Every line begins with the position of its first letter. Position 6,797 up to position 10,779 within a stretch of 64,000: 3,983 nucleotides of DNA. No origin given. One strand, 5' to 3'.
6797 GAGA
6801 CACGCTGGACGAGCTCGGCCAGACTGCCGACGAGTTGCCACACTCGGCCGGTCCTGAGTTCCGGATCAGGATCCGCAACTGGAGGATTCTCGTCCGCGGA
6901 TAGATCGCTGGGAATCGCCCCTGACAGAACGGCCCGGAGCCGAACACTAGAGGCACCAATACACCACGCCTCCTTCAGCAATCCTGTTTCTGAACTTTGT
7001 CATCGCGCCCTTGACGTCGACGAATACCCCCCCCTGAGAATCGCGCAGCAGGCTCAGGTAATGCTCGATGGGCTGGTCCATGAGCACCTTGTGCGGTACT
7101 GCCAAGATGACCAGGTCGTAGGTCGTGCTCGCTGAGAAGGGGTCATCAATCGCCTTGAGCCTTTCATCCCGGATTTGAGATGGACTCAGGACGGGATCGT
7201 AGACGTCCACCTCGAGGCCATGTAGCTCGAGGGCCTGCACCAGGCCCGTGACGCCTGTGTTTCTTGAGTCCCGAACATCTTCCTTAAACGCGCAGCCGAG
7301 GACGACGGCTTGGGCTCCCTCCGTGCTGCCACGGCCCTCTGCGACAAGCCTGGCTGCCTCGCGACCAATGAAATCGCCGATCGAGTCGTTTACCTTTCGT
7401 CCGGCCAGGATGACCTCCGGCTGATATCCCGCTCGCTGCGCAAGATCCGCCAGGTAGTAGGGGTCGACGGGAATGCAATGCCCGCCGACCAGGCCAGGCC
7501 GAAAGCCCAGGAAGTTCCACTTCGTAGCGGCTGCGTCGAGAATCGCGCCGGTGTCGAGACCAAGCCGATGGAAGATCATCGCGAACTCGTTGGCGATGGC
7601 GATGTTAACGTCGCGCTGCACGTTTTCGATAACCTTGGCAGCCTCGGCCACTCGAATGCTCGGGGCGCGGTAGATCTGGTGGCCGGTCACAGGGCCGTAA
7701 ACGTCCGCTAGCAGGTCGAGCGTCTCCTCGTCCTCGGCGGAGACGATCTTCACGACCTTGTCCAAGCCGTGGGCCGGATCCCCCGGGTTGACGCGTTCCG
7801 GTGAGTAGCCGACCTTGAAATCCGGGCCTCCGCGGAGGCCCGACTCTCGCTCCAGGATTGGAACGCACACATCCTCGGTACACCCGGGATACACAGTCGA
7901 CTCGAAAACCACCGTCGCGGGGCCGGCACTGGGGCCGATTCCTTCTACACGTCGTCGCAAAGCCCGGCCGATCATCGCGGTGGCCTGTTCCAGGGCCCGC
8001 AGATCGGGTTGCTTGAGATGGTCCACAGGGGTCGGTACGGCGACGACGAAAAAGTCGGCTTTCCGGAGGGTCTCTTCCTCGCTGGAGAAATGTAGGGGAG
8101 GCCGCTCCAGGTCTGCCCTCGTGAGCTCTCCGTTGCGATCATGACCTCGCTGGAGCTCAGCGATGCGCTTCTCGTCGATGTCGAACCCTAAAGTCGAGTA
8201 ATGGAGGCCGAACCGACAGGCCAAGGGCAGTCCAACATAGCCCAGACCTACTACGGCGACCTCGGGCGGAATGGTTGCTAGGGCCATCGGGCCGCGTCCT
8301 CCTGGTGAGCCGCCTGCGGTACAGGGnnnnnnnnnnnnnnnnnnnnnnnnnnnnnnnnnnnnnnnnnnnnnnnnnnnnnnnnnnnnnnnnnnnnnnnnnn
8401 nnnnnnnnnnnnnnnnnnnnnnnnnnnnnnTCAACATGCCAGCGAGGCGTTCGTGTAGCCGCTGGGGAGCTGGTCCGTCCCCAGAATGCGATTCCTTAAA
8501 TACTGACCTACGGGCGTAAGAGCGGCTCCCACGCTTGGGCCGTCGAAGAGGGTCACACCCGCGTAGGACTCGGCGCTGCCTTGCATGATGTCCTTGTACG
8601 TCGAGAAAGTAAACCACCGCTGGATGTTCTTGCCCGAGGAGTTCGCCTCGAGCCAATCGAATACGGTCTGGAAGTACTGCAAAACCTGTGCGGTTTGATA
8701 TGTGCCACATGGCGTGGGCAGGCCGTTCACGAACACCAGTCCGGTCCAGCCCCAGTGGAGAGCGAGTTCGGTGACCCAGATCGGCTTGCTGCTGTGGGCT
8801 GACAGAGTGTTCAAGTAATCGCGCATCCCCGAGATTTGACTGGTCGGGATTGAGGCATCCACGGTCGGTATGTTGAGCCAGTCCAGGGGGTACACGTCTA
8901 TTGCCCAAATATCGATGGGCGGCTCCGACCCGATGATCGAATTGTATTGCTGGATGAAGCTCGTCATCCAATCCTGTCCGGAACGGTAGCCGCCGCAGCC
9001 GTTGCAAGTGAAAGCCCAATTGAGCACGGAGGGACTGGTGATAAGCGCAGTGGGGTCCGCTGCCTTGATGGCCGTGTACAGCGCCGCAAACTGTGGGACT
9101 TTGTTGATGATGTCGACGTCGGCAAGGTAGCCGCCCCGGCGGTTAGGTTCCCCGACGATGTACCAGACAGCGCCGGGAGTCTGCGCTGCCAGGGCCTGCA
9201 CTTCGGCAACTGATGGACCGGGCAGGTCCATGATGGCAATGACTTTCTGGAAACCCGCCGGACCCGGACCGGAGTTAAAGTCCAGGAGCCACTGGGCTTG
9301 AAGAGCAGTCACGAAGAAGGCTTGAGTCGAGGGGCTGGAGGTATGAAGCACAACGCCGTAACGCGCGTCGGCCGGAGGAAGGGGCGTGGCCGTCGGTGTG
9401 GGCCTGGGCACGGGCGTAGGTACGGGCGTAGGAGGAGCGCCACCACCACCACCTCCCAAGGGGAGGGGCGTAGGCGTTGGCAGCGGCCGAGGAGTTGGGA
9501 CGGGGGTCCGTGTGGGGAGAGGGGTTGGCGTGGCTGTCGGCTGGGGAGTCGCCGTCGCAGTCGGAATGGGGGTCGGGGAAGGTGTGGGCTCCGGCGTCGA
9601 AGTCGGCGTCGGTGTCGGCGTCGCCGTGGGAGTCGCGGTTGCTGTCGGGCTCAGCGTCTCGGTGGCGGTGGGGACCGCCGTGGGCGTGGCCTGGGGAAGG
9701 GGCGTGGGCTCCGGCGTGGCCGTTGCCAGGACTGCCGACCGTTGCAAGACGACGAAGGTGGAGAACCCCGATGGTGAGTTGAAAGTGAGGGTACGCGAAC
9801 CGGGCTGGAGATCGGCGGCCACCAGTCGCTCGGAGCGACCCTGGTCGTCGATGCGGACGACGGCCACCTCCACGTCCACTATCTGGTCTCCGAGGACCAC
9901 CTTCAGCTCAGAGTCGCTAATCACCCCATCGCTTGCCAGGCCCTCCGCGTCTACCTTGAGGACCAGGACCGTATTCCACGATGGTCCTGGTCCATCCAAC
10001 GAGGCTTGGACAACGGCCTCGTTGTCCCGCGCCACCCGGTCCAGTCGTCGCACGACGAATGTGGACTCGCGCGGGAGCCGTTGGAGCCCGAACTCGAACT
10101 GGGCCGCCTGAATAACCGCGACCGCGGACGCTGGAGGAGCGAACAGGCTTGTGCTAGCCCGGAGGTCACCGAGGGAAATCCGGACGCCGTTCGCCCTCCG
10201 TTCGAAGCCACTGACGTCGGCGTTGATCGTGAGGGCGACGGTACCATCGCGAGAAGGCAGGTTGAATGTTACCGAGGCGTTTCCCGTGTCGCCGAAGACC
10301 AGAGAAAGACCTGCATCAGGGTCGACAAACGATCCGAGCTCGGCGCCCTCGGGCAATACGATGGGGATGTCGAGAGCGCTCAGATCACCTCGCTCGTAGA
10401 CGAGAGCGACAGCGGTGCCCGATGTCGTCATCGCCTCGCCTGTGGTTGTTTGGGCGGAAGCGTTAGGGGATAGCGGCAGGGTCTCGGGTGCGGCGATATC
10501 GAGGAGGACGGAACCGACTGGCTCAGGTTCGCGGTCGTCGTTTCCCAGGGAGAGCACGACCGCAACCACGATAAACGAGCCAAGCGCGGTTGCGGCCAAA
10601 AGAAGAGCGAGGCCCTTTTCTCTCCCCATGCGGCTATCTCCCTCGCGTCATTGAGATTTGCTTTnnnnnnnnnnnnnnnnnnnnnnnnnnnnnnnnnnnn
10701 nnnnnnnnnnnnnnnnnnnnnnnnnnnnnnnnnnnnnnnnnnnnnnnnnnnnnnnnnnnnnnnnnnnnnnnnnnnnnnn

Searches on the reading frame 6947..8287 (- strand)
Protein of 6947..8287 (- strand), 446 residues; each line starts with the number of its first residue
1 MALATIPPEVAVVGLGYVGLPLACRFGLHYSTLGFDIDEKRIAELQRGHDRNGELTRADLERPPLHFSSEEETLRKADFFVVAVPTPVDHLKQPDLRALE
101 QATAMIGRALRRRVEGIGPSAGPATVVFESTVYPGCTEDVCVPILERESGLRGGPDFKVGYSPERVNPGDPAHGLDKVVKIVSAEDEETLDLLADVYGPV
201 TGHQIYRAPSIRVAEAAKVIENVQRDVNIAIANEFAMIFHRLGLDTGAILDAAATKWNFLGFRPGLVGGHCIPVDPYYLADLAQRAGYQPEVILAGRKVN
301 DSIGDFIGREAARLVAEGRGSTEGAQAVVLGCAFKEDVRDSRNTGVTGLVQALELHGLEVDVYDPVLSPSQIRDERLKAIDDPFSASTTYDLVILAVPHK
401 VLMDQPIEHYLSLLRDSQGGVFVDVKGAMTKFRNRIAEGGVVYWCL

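Call 63: search_protein_families(library=pfam, proteins=[window:6947-8287:-], max_evalue=0.001)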
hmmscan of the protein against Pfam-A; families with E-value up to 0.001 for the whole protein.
window:6947-8287:- (446 aa): 4 families
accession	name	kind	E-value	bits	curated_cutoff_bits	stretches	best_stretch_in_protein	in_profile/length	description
PF03721.20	UDPG_MGDP_dh_N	-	7.3e-27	94.6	27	1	10-189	3-179/187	UDP-glucose/GDP-mannose dehydrogenase family, NAD binding domain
PF00984.24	UDPG_MGDP_dh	-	1.6e-23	83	25.4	1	213-301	2-93/94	UDP-glucose/GDP-mannose dehydrogenase family, central domain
PF03720.21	UDPG_MGDP_dh_C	-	2.3e-16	60.5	30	1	329-429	2-101/103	UDP-glucose/GDP-mannose dehydrogenase family, UDP binding domain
PF01210.29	NAD_Gly3P_dh_N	-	8.6e-05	23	23.1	0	9-87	1-80/158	NAD-dependent glycerol-3-phosphate dehydrogenase N-terminus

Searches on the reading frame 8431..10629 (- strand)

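Call 63: search_protein_families(library=pfam, proteins=[window:8431-10629:-], max_evalue=0.001)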
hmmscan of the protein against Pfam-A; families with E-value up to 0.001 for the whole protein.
window:8431-10629:- (732 aa): 1 family
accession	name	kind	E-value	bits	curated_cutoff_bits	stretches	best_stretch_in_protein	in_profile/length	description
PF11790.14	Glyco_hydro_cc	-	2.1e-09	37.7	21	1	526-709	103-235/237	Glycosyl hydrolase catalytic core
